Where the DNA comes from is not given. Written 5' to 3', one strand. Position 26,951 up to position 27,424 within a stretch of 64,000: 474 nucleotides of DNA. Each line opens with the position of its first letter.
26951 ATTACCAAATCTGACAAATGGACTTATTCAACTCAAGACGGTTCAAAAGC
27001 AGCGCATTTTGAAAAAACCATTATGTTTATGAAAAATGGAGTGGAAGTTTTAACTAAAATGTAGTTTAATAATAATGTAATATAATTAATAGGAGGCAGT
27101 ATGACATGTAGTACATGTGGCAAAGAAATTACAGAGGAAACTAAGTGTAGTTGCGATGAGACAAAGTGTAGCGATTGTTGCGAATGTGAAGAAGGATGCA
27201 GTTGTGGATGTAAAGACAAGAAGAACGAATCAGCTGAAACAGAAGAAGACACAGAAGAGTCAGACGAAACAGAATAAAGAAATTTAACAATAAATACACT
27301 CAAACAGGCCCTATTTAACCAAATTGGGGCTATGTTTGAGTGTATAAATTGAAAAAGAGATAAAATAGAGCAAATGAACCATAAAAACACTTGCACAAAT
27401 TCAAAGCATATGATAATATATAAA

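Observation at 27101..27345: Unannotated 58-aa metallothionein-like Cys-rich ORF inserted between map and infA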

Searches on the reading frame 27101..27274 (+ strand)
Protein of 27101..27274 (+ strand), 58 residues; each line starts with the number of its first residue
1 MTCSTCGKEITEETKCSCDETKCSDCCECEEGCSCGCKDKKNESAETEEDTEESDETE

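Call 6: search_protein_families(library=pfam, proteins=[window:27101-27274:+], max_evalue=1)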
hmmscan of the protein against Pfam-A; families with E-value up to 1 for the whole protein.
seq(58 aa): 1 family
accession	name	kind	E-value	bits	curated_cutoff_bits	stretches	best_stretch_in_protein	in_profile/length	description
PF02067.21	Metallothio_5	-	0.032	14.8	25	1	1-43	1-37/41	Metallothionein family 5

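Call 7: search_protein_families(library=ncbifam, proteins=[window:27101-27274:+], max_evalue=10)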
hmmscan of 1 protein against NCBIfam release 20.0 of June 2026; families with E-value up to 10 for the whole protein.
seq(58 aa): 0 families
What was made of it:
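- On RiPP precursor (lanthipeptide, ranthipeptide, SCIFF): NCBIfam, which I expect includes SCIFF-type models (own knowledge), has no hit (call 7).
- NCBIfam has no hit (call 7).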

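Call 10: find_homologous_proteins(query=window:27101-27274:+, max_evalue=0.01)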
Query seq(58 aa): 1 candidates shared short words with the query, none scored E <= 0.01.
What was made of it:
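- Tried and rejected: A word-indexed homology search with the single peptide found nothing (call 10).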

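Call 11: find_encoding_contigs(protein=window:27101-27274:+, flank=6000)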
Protein seq(58 aa) (58 aa): 2 contigs read that carry it; 1 place shown.
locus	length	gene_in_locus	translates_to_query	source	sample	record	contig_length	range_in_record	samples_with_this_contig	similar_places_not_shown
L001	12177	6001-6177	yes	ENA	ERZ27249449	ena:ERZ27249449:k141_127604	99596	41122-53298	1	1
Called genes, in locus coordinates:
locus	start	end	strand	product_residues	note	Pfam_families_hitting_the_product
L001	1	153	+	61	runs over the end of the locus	PF00253:Ribosomal_S14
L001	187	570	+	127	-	PF00410:Ribosomal_S8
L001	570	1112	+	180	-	PF00347:Ribosomal_L6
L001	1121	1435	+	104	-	PF00861:Ribosomal_L18p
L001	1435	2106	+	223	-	PF00333:Ribosomal_S5, PF03719:Ribosomal_S5_C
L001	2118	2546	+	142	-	-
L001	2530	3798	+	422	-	PF00344:SecY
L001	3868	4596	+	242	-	PF01476:LysM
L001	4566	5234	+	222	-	PF00406:ADK, PF13207:AAA_17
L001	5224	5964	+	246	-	PF00557:Peptidase_M24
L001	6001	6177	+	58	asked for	-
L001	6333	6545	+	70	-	PF01176:eIF-1a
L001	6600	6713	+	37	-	PF00444:Ribosomal_L36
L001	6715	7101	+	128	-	PF00416:Ribosomal_S13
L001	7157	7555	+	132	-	PF00411:Ribosomal_S11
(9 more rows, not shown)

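Call 21: search_protein_representatives(protein=window:27101-27274:+)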
Query: 58 residues. Proteins with E-value up to 0.001 (for the whole library): 3; up to 1e-10: 0; up to 1e-30: 0. The best 3 are listed.
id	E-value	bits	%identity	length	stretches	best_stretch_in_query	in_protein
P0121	2.0e-05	40.6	52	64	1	2-57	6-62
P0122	7.6e-04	35.7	49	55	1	2-42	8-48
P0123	7.9e-04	35.6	49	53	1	2-42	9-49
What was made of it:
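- Tried and rejected: Only the exhaustive HMMER search (call 21) opened up the family.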

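Call 24: find_homologous_proteins(query=A1, max_evalue=1)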
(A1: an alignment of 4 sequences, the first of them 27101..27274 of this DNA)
Query A1 (4 sequences) (58 aa, profile of the alignment): 4 proteins with E <= 1 among 119 candidates.
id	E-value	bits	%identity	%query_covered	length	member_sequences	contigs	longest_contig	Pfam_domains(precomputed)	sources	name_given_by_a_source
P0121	3.1e-21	93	59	67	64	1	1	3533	-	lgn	-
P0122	1.4e-18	84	46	83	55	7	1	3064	-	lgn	-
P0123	4.4e-18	83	48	83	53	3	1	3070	-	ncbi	-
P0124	9.6e-15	72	45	76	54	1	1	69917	-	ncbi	-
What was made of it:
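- Exhaustive HMMER over 1.84 billion representatives finds small proteins at 49-52% identity (call 21), and a profile search adds P0124 (call 24).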

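Call 25: find_encoding_contigs(protein=P0121, flank=5000, max_places=3)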
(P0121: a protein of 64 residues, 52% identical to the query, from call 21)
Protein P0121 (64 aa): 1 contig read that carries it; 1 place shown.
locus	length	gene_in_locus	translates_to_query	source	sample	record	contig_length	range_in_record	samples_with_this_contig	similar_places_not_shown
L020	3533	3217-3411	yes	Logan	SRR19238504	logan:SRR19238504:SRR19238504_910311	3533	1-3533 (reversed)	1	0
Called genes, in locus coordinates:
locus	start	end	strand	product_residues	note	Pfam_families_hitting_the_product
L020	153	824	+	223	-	-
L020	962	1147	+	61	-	-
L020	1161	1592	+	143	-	PF08378:NERD (faint), PF02021:UPF0102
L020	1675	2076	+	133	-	-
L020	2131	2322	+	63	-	-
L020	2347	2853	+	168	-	PF11554:DUF3232 (weak)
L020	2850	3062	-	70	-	-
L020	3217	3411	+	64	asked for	-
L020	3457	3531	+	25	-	?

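Call 26: find_encoding_contigs(protein=P0122, flank=5000, max_places=3)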
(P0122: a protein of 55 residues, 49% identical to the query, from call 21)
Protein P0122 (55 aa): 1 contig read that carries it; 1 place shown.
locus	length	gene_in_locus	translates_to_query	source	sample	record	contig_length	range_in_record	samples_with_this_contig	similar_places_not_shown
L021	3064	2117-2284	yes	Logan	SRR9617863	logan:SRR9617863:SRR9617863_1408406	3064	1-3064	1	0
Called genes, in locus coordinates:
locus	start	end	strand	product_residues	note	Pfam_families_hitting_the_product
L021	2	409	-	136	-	?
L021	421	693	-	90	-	-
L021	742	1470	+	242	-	PF02535:Zip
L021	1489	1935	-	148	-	-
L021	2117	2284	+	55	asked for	-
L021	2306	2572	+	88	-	PF18893:DUF5652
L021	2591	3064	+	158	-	?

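Call 27: find_encoding_contigs(protein=P0123, flank=5000, max_places=3)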
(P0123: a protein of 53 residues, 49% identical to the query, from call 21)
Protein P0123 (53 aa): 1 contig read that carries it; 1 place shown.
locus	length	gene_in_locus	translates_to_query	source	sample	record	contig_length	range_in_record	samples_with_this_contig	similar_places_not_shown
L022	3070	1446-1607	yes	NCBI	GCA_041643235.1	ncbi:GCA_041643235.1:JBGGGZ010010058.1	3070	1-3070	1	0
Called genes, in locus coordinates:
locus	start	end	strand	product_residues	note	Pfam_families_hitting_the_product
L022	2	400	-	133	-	?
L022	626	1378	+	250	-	PF01128:IspD (weak), PF12804:NTP_transf_3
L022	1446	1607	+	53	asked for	-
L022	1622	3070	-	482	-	?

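Call 28: find_encoding_contigs(protein=P0124, flank=6000, max_places=3)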
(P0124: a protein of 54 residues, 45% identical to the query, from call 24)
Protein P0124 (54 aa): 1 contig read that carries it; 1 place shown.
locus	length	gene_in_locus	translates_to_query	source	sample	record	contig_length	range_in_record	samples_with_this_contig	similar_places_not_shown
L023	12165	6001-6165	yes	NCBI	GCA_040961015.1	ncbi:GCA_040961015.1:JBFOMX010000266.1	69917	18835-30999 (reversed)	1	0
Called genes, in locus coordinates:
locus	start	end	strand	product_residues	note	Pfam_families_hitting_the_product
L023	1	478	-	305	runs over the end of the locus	-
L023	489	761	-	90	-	-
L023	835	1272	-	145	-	-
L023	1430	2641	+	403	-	PF00817:IMS, PF11799:IMS_C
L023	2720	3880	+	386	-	-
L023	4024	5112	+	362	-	PF13411:MerR_1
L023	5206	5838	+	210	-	PF02142:MGS, PF01808:AICARFT_IMPCHas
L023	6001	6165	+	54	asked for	-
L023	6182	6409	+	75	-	PF18893:DUF5652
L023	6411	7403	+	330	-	PF13088:BNR_2 (faint)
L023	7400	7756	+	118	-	PF04430:DUF498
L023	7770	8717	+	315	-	-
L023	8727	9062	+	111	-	PF01880:Desulfoferrodox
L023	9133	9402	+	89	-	PF02583:Trns_repr_metal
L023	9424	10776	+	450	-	PF00403:HMA, PF13386:DsbD_2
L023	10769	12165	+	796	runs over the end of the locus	PF00403:HMA, PF00122:E1-E2_ATPase, PF00702:Hydrolase, PF08282:Hydrolase_3 (faint)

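Call 31: list_cluster_members(proteins=[P0121, P0122, P0123, P0124, window:27101-27274:+])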
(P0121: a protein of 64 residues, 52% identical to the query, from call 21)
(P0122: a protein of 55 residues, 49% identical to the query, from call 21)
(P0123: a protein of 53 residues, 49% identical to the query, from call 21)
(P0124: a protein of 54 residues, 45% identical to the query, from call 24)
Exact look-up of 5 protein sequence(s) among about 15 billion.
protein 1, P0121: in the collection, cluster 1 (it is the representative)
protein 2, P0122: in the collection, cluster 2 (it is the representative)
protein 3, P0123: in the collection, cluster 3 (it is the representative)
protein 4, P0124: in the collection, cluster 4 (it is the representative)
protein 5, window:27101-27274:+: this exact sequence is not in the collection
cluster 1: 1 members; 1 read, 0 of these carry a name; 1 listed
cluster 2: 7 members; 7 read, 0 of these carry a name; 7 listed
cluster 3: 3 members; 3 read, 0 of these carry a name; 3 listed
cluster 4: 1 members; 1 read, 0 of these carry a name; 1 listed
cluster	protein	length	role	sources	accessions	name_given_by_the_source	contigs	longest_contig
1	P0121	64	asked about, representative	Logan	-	-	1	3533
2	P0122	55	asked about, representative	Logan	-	-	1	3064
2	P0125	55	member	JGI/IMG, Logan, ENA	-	-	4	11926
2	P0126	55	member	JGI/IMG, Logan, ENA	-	-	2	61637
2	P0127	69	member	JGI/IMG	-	-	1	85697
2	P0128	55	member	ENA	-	-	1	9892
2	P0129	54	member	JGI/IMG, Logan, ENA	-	-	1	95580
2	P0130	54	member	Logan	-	-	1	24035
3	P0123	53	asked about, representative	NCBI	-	-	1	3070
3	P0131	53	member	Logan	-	-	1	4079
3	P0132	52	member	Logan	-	-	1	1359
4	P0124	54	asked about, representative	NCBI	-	-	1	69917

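Call 33: find_encoding_contigs(protein=P0129, flank=8000, max_places=2)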
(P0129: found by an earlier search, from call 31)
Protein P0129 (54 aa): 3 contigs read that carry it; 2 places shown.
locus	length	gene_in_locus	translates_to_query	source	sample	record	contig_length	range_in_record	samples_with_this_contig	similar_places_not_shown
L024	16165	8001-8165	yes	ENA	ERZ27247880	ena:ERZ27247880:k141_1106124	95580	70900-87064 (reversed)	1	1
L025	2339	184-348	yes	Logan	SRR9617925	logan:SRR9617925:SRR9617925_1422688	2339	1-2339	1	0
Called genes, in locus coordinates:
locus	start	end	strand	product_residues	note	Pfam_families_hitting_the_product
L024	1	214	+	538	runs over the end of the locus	-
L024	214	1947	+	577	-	PF09972:DUF2207, PF20990:DUF2207_C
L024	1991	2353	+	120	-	PF00072:Response_reg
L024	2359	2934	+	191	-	PF02698:DUF218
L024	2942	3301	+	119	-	-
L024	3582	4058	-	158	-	-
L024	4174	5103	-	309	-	-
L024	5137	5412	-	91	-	-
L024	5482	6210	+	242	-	PF02535:Zip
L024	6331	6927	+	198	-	PF02142:MGS, PF01808:AICARFT_IMPCHas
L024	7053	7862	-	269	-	-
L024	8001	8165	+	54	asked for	-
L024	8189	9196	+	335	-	PF13088:BNR_2 (faint)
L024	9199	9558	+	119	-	PF04430:DUF498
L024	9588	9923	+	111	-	PF01880:Desulfoferrodox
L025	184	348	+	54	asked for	-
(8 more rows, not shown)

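Call 34: find_encoding_contigs(protein=P0127, flank=8000, max_places=2)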
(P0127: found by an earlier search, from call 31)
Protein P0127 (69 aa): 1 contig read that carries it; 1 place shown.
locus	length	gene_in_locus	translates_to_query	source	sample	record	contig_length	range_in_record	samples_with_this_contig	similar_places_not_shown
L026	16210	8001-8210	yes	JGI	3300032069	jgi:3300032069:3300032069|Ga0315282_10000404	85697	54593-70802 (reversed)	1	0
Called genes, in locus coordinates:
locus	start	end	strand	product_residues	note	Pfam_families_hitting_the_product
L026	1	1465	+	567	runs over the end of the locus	PF01875:Memo, PF09587:PGA_cap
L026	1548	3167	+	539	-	-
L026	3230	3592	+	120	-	PF00072:Response_reg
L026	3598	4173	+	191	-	PF02698:DUF218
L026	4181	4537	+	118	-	-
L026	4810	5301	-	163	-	-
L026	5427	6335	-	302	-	-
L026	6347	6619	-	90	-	-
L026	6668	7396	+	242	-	PF02535:Zip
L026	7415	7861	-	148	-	-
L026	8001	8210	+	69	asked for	-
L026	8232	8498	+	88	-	PF18893:DUF5652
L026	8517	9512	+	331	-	PF13088:BNR_2 (faint)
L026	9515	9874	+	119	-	PF04430:DUF498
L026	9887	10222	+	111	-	PF01880:Desulfoferrodox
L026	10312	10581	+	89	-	PF02583:Trns_repr_metal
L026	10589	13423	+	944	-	PF00403:HMA, PF00122:E1-E2_ATPase, PF00702:Hydrolase, PF08282:Hydrolase_3 (faint), PF12710:HAD (faint)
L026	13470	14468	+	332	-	PF02683:DsbD_TM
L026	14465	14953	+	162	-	PF07610:DUF1573, PF22544:HYDIN_VesB_CFA65-like_Ig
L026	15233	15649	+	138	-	-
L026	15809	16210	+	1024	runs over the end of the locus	PF18076:FGAR-AT_N, PF02769:AIRS_C, PF22689:FGAR-AT_PurM_N-like, PF02769:AIRS_C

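Call 36: find_related_loci(query=A2, collection=metagenome_contigs, flank=5000)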
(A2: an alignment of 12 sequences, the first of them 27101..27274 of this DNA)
Query A2 (58 aa) in metagenome_contigs; peptide patterns used: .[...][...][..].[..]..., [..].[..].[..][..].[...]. (x = any residue, [..] = any of these).
169 stretches matched a pattern; 37 encode a relative of the query (tblastn E <= 1e-3); 37 distinct loci.
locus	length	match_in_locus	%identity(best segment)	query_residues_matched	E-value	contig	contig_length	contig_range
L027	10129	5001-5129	51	2-44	4e-10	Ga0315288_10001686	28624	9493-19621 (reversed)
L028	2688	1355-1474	58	1-40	1e-9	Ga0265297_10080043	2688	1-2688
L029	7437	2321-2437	54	2-40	2e-9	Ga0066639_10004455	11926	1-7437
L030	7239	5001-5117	54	2-40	2e-9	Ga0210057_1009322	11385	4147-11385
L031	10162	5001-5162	46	2-58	4e-9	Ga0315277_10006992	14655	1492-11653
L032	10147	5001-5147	47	2-50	3e-9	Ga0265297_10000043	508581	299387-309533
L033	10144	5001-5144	46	2-49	6e-9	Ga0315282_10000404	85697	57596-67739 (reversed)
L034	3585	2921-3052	41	2-45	2e-7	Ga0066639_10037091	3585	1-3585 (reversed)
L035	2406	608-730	41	2-42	2e-7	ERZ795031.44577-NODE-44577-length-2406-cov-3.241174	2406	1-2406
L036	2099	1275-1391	46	2-40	3e-7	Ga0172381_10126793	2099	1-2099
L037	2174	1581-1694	53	3-40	5e-7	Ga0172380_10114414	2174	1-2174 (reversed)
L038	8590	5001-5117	46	3-41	6e-7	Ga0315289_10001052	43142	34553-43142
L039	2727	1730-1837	58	6-40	6e-7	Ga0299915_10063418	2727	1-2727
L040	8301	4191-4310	53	3-40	1e-6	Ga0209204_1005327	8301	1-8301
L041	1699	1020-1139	43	2-41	3e-6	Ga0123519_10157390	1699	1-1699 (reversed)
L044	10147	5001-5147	45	3-50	6e-6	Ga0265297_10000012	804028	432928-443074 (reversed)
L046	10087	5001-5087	66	12-40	5e-6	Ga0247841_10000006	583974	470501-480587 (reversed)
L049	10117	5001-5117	51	3-40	6e-6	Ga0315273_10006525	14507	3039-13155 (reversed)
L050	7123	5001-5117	46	3-40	1e-5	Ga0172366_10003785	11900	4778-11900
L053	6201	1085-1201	46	3-40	1e-5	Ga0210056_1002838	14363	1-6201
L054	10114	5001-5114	47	3-40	1e-5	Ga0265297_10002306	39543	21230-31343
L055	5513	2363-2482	45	3-41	1e-5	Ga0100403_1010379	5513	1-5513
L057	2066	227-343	44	3-41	2e-5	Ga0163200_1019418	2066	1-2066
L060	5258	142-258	51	3-40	3e-5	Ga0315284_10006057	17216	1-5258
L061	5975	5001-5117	44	3-40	9e-5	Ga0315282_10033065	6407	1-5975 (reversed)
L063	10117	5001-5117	44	3-40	1e-4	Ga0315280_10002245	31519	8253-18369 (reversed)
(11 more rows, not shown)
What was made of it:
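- A metagenome scan finds 37 loci (call 36).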

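Call 37: search_solved_structures(query=A2, max_evalue=10, show_alignments=3)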
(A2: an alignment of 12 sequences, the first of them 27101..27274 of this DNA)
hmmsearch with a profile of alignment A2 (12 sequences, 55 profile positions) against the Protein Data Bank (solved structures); distinct sequences matched with E-value up to 10: 2.
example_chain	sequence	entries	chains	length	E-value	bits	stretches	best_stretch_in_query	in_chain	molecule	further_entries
8j64_B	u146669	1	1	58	0.15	15.2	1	9-24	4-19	Micronemal protein MIC2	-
4c2m_I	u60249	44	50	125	2.3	11.3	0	9-32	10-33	DNA-DIRECTED RNA POLYMERASE I SUBUNIT RPA12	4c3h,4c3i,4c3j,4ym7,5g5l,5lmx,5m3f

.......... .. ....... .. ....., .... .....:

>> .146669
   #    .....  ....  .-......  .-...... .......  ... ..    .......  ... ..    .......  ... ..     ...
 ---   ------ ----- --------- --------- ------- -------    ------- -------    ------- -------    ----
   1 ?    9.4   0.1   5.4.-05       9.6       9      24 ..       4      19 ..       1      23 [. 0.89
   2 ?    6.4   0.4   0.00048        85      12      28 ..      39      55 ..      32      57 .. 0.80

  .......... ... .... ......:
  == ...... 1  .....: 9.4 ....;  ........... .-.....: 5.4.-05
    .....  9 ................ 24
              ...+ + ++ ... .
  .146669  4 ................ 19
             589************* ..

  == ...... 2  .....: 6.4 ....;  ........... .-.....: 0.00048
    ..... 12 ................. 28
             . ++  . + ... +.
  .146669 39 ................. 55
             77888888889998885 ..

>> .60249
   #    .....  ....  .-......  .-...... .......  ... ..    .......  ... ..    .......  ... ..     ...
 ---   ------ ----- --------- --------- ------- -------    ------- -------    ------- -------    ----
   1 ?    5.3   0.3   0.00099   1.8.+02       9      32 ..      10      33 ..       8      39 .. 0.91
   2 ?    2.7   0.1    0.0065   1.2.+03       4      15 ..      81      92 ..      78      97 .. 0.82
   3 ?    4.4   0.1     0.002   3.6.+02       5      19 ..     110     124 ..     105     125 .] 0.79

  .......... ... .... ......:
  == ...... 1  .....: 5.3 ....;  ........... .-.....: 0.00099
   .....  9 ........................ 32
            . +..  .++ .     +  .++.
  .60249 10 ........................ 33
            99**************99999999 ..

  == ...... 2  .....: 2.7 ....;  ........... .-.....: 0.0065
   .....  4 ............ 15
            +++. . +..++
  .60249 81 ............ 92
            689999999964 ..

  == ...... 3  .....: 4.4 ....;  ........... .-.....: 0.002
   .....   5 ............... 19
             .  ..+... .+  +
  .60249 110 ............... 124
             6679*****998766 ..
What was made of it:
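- On SmtA/BmtA bacterial metallothionein (PF02069): A profile search of the PDB, which I expect holds SmtA and PflQ2 MT (own knowledge), gives nothing relevant at E<=10 (call 37).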

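Call 38: search_protein_families(library=pfam, alignment_id=A2, max_evalue=1)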
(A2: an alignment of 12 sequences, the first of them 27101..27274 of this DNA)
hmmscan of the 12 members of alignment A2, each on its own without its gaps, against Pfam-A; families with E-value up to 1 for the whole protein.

A. member 1, window:27101-27274:+ (58 aa): 1 family
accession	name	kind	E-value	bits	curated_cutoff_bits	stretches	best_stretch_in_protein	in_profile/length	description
PF02067.21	Metallothio_5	-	0.032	14.8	25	1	1-43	1-37/41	Metallothionein family 5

B. families by the number of members that match (of 12 scanned): 1 family
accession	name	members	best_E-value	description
PF02067.21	Metallothio_5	4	0.032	Metallothionein family 5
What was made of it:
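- Closest known: SmtA/BmtA bacterial metallothioneins. Different: No detectable sequence similarity (calls 6, 37, 38).
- Closest known: MymT. Different: No NCBIfam, Pfam or HMMER hit links them (calls 7, 21, 38).
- No Pfam rubredoxin, desulforedoxin or ferredoxin hit at E<=1 (calls 6, 38).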

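Call 42: search_protein_families(library=pfam, proteins=[L036:38-1174:+, L063:3165-3887:+, L063:3880-4644:+, L060:402-800:+, L050:1660-2676:+, L032:5555-6520:+, L050:5400-6125:+, L033:1118-1474:+, L026:8232-8498:+, L026:8517-9512:+], max_evalue=0.001)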
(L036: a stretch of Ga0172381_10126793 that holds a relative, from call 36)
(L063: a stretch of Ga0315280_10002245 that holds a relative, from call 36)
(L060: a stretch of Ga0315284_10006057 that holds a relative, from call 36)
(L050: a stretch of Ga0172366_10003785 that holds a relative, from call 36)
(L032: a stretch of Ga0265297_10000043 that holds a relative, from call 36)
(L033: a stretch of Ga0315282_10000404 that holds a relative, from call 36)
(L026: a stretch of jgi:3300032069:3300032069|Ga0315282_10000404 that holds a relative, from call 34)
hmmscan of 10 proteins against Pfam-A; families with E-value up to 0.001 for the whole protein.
L036:38-1174:+ (378 aa): 2 families
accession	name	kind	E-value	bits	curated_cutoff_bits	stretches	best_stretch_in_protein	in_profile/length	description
PF01551.29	Peptidase_M23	-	8.5e-33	112.9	28.7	1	278-373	2-96/96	Peptidase family M23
PF24568.1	CC_PcsB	-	2.2e-05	24.7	27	1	87-159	1-74/75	Peptidoglycan hydrolase PcsB, coiled-coil domain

L063:3165-3887:+ (240 aa): 5 families
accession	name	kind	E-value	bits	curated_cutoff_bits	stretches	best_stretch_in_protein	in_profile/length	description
PF00005.33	ABC_tran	-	1e-25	91.4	25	1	27-161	1-137/137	ABC transporter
PF13304.12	AAA_21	-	6.9e-13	49.8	27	1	130-196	235-303/304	AAA domain, putative AbiEii toxin, Type IV TA system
PF13401.12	AAA_22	-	0.00021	22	27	1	38-189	6-121/130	AAA domain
PF02367.23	TsaE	-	0.00055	20.3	26.6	0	25-73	9-55/128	Threonylcarbamoyl adenosine biosynthesis protein TsaE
PF02463.25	SMC_N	-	0.00072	19.5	40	0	38-57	25-44/220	RecF/RecN/SMC N terminal domain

L063:3880-4644:+ (254 aa): 2 families
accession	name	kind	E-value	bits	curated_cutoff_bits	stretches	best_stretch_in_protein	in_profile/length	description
PF00950.22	ABC-3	-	8.8e-48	163.5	20.1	1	8-252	8-257/258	ABC 3 transport family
PF01032.23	FecCD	-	2.5e-06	27.2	26.5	1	51-248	97-307/311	FecCD transport family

L060:402-800:+ (132 aa): 2 families
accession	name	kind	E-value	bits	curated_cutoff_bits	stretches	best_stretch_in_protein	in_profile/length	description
PF07883.17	Cupin_2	-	1.1e-15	57.5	27.2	1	32-102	2-70/70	Cupin domain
PF02311.25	AraC_binding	-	0.00028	21.1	21.1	1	55-105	29-78/135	AraC-like ligand binding domain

L050:1660-2676:+ (338 aa): 3 families
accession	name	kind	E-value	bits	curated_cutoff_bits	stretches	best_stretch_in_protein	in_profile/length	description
PF02449.21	Glyco_hydro_42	-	6.1e-07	29.6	21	0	77-114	31-68/376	Beta-galactosidase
PF00331.26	Glyco_hydro_10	-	1.1e-05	25.2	22.1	1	43-170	14-132/311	Glycosyl hydrolase family 10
PF13204.13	Apiosidase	-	0.00099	19.2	26.5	1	77-160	71-147/320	Apiosidase-like, catalytic domain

L032:5555-6520:+ (321 aa): 4 families
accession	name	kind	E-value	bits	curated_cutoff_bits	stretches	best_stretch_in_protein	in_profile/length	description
PF00589.27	Phage_integrase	-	1.8e-36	125.9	27.1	1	125-306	1-170/172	Phage integrase family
PF02899.23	Phage_int_SAM_1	-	4e-10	40.3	22.3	1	14-101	3-81/83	Phage integrase, N-terminal SAM-like domain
PF13495.12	Phage_int_SAM_4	-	3.9e-08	34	27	0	14-69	4-53/85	Phage integrase, N-terminal SAM-like domain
PF13102.12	Phage_int_SAM_5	-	1.2e-06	29.2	22.3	1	15-105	6-88/98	Phage integrase SAM-like domain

L050:5400-6125:+ (241 aa): 4 families
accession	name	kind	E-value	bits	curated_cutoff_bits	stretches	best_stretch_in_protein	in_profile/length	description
PF00535.33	Glycos_transf_2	-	2.7e-26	92.9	23.3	1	8-135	1-134/168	Glycosyl transferase family 2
PF10111.15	Glyco_tranf_2_2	-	5.4e-11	42.9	27.3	1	8-100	1-103/276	Glycosyltransferase like family 2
PF13632.12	Glyco_trans_2_3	-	2.1e-07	31.4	27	1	82-180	2-108/198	Glycosyl transferase family group 2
PF13641.12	Glyco_tranf_2_3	-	2.3e-07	31.5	27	1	7-180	3-196/230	Glycosyltransferase like family 2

L033:1118-1474:+ (118 aa): 0 families

L026:8232-8498:+ (88 aa): 2 families
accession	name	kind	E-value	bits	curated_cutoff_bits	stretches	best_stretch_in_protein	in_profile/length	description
PF18893.5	DUF5652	-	2.9e-24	85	23.4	1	18-74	13-69/71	Family of unknown function (DUF5652)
PF12428.13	DUF3675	-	0.00032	21.7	24.3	1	10-67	59-116/119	Protein of unknown function (DUF3675)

L026:8517-9512:+ (331 aa): 2 families
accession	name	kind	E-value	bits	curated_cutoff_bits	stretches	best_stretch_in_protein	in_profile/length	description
PF13088.12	BNR_2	-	7.8e-08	32.4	31.4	0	68-166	167-251/277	BNR repeat-like domain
PF00251.26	Glyco_hydro_32N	-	0.0004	20.5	22.1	0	244-308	82-154/307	Glycosyl hydrolases family 32 N-terminal domain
